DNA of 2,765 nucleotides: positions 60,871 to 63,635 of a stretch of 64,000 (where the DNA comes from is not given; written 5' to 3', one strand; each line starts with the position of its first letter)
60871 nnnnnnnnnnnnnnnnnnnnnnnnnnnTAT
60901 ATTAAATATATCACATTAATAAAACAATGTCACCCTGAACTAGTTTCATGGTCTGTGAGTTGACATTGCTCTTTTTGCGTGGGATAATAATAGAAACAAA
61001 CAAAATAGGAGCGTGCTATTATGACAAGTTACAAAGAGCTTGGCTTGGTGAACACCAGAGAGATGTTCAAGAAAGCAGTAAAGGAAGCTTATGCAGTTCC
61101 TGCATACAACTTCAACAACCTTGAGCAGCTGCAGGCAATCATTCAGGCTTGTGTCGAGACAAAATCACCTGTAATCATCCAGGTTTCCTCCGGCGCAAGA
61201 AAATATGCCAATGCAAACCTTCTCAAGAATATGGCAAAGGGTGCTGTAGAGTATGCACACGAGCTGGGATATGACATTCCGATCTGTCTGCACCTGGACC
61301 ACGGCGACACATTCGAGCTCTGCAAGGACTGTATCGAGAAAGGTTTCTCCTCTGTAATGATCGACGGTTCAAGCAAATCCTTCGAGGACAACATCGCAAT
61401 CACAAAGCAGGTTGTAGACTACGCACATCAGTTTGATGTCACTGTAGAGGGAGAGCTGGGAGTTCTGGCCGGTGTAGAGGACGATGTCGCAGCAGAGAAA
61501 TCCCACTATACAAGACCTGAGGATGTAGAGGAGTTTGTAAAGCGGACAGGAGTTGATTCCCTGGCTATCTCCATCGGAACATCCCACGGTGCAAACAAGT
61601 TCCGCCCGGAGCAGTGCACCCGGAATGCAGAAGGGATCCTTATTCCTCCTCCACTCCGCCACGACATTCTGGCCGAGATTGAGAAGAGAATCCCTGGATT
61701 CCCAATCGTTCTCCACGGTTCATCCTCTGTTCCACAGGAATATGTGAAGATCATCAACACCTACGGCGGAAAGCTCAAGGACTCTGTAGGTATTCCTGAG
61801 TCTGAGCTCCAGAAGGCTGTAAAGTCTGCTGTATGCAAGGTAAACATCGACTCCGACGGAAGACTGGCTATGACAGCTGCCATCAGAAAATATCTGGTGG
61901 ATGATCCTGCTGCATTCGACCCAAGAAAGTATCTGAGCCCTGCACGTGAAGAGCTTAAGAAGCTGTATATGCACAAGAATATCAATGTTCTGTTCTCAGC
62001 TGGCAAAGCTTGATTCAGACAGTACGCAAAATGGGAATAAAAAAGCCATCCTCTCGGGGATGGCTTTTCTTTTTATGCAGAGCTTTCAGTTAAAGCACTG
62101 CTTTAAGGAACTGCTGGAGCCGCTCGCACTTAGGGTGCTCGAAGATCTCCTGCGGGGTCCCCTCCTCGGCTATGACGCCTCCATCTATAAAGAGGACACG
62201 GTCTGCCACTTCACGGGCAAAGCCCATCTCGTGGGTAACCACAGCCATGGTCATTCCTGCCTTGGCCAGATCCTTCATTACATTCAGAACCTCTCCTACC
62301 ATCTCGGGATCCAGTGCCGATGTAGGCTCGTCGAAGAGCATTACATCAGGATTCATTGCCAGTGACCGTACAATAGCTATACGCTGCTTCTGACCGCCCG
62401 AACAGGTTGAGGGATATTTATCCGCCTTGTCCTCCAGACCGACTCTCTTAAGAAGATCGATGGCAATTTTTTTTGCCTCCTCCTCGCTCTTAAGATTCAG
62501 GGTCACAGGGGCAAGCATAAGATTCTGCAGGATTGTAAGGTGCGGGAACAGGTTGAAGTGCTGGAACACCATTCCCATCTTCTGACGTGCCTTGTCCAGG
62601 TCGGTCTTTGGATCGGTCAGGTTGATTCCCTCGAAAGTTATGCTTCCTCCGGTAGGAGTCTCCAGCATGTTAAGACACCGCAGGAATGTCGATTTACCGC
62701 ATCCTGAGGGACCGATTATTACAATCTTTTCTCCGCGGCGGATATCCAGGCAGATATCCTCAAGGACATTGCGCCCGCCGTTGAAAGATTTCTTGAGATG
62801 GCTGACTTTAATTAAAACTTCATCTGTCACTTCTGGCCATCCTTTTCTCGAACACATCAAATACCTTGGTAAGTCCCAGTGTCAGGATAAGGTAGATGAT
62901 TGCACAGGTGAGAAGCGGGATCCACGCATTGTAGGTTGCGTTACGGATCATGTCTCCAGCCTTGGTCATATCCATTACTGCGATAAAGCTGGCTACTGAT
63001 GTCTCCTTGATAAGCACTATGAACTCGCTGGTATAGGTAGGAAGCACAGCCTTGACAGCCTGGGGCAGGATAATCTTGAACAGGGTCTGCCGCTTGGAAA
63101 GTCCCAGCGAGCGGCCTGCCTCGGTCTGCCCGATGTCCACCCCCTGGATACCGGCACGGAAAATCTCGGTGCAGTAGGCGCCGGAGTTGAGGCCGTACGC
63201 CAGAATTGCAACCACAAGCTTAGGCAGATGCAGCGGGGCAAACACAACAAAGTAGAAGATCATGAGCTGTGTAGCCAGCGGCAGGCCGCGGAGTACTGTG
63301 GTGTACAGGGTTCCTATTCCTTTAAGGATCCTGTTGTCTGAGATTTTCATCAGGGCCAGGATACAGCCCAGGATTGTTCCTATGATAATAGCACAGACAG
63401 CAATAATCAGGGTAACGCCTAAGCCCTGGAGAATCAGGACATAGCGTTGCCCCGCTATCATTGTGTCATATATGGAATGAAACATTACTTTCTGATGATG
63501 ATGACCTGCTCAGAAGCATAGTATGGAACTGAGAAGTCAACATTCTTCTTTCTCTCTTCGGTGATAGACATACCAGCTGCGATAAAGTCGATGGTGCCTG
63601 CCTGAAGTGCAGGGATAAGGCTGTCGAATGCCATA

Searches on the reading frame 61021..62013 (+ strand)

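Call 17: search_protein_families(library=pfam, max_evalue=0.000001, proteins=[window:61021-62013:+])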
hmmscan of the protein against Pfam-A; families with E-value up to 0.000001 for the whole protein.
window:61021-62013:+ (330 aa): 1 family
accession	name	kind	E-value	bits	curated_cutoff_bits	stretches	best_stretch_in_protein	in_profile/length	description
PF01116.26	F_bP_aldolase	-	7.8e-98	327.8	25.5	1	10-329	1-277/277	Fructose-bisphosphate aldolase class-II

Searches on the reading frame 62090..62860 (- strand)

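Call 17: search_protein_families(library=pfam, max_evalue=0.000001, proteins=[window:62090-62860:-])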
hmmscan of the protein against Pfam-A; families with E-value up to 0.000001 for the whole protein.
window:62090-62860:- (256 aa): 2 families
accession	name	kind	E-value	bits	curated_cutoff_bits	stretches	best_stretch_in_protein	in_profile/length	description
PF00005.33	ABC_tran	-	1.1e-37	130.1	25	1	33-181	1-137/137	ABC transporter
PF13304.12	AAA_21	-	2.1e-10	41.6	27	0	47-72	3-35/304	AAA domain, putative AbiEii toxin, Type IV TA system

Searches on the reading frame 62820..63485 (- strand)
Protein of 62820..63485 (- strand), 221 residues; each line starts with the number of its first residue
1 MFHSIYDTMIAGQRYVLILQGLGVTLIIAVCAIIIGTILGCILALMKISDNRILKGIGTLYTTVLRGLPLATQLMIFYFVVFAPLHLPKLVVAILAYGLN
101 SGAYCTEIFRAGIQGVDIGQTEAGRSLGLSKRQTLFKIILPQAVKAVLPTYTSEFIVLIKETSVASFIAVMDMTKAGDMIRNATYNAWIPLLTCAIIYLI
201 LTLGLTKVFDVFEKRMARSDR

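Call 17: search_protein_families(library=pfam, max_evalue=0.000001, proteins=[window:62820-63485:-])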
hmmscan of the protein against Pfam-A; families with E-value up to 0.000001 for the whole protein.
window:62820-63485:- (221 aa): 1 family
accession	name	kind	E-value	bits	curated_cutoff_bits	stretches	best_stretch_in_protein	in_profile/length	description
PF00528.27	BPD_transp_1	-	1.3e-26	93.9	26.4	1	36-217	1-183/184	Binding-protein-dependent transport system inner membrane component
